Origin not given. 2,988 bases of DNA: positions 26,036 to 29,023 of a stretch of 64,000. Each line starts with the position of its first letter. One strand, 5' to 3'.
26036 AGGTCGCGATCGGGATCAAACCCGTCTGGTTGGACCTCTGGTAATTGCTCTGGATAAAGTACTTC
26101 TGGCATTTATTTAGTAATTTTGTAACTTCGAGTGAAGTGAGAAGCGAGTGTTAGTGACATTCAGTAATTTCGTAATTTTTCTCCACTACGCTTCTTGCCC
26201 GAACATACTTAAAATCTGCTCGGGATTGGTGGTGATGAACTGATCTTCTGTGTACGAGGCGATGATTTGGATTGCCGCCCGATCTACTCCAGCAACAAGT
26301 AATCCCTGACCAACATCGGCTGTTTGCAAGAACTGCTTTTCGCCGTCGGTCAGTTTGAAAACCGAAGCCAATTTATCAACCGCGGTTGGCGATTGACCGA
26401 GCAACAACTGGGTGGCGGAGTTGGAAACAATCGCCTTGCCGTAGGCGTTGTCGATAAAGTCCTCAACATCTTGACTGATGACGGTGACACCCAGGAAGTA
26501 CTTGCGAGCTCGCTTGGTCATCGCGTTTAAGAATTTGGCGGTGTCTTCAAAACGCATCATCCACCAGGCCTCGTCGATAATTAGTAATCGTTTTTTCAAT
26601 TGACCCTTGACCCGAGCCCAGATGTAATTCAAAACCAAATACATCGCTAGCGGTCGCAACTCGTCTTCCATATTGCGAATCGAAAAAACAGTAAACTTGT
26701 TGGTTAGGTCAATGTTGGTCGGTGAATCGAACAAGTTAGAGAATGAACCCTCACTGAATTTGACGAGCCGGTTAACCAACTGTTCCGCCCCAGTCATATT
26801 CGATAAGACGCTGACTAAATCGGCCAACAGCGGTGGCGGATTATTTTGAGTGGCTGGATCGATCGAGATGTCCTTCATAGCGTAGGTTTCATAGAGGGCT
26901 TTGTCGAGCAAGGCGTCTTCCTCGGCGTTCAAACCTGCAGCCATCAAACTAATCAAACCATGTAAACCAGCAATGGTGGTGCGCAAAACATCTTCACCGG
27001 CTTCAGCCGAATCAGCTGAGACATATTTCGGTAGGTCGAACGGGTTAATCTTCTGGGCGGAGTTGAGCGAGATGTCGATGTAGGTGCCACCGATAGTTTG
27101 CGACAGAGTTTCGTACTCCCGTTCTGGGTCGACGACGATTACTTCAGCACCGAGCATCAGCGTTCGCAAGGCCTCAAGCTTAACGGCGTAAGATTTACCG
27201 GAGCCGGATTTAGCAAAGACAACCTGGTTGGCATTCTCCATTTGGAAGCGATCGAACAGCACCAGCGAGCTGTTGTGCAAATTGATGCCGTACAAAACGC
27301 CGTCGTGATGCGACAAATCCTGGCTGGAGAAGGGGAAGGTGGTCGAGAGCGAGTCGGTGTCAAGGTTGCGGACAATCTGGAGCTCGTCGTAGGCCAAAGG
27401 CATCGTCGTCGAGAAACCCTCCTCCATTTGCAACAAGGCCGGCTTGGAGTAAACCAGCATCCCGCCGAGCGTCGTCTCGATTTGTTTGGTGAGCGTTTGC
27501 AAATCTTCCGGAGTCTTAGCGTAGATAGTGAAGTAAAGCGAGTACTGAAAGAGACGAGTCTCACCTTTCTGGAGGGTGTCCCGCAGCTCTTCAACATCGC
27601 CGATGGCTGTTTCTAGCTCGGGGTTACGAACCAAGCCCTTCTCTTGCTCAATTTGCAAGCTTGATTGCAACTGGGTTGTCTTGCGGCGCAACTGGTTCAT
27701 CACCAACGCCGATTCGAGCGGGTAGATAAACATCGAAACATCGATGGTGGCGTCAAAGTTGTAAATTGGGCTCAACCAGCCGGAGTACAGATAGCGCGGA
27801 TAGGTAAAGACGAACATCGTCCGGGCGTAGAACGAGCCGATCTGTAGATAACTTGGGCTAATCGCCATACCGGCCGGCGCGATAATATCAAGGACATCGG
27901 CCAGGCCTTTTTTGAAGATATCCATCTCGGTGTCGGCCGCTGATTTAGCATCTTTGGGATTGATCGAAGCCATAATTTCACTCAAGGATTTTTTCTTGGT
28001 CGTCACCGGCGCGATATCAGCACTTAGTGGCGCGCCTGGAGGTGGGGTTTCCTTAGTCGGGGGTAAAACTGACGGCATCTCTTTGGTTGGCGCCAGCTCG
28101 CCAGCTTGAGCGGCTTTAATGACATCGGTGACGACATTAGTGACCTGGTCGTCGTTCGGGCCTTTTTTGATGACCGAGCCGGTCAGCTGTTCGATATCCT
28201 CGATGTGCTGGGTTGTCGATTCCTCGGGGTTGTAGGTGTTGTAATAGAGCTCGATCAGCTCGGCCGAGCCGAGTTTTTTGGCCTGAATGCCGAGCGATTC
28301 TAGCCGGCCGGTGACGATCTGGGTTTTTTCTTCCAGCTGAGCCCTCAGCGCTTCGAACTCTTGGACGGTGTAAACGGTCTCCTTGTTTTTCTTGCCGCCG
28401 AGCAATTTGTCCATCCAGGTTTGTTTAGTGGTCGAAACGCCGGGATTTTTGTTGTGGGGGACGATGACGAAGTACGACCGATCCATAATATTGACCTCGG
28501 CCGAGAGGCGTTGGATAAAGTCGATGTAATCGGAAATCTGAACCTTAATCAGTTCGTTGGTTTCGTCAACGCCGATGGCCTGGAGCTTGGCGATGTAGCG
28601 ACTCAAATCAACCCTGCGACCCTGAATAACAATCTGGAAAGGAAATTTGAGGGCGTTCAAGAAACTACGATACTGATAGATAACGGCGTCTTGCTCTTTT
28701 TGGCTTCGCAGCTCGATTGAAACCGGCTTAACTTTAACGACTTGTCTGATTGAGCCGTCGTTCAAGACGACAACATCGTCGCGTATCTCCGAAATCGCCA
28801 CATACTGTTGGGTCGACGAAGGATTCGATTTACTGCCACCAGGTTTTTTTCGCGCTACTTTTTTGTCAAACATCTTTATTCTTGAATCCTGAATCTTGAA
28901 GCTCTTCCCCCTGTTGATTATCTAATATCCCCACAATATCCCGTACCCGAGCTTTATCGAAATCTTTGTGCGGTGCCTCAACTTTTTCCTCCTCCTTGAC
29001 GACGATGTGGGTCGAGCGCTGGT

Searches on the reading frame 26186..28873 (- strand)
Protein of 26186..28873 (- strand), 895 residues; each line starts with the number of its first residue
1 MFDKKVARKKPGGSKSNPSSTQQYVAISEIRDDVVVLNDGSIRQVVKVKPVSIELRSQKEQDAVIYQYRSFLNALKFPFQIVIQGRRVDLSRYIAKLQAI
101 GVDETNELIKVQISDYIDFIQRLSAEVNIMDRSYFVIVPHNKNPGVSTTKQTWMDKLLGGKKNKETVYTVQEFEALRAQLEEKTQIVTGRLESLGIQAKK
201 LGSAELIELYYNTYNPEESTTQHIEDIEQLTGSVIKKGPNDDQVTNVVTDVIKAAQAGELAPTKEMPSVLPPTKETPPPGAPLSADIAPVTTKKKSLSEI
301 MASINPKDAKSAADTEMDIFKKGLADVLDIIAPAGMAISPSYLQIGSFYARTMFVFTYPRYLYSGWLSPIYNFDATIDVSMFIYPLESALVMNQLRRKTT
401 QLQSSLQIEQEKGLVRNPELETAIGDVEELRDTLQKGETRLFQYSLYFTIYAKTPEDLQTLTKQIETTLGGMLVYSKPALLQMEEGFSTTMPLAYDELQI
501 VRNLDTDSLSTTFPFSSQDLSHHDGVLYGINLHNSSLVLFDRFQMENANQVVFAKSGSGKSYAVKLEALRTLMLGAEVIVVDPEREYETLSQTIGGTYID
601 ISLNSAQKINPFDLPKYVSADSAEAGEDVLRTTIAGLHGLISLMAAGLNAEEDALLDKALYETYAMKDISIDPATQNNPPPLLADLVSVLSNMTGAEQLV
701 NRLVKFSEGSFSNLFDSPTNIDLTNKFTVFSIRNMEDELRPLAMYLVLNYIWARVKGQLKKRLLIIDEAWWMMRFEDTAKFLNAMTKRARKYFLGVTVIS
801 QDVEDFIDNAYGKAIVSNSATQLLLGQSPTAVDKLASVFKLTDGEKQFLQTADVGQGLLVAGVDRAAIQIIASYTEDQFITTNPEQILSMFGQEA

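Call 22: find_encoding_contigs(protein=window:26186-28873:-, flank=10000, max_places=4)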
Protein window:26186-28873:- (895 aa): 7 contigs read that carry it; 1 place shown.
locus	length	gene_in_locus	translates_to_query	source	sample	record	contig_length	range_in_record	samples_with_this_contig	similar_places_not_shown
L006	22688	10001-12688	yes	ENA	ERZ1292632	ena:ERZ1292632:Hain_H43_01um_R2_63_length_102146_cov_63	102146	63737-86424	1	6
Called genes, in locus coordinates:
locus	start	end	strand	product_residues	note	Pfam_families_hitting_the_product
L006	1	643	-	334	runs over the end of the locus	-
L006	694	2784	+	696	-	PF00133:tRNA-synt_1, PF09334:tRNA-synt_1g, PF08264:Anticodon_1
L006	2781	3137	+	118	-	-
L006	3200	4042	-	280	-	-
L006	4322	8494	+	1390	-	-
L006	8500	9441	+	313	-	-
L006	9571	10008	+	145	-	PF12666:PrgI (weak)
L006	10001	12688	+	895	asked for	PF26593:TraC-like, PF11130:TraC_F_IV (faint), PF01935:DUF87 (weak), PF12846:AAA_10 (faint), PF19044:P-loop_TraG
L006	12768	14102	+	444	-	-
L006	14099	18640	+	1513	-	-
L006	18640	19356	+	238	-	-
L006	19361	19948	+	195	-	-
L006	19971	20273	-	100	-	-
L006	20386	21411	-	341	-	PF02463:SMC_N, PF13175:AAA_15, PF13476:AAA_23, PF13514:AAA_27, PF13555:AAA_29 (weak), PF13304:AAA_21 (weak)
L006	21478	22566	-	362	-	PF00712:DNA_pol3_beta, PF02767:DNA_pol3_beta_2, PF02768:DNA_pol3_beta_3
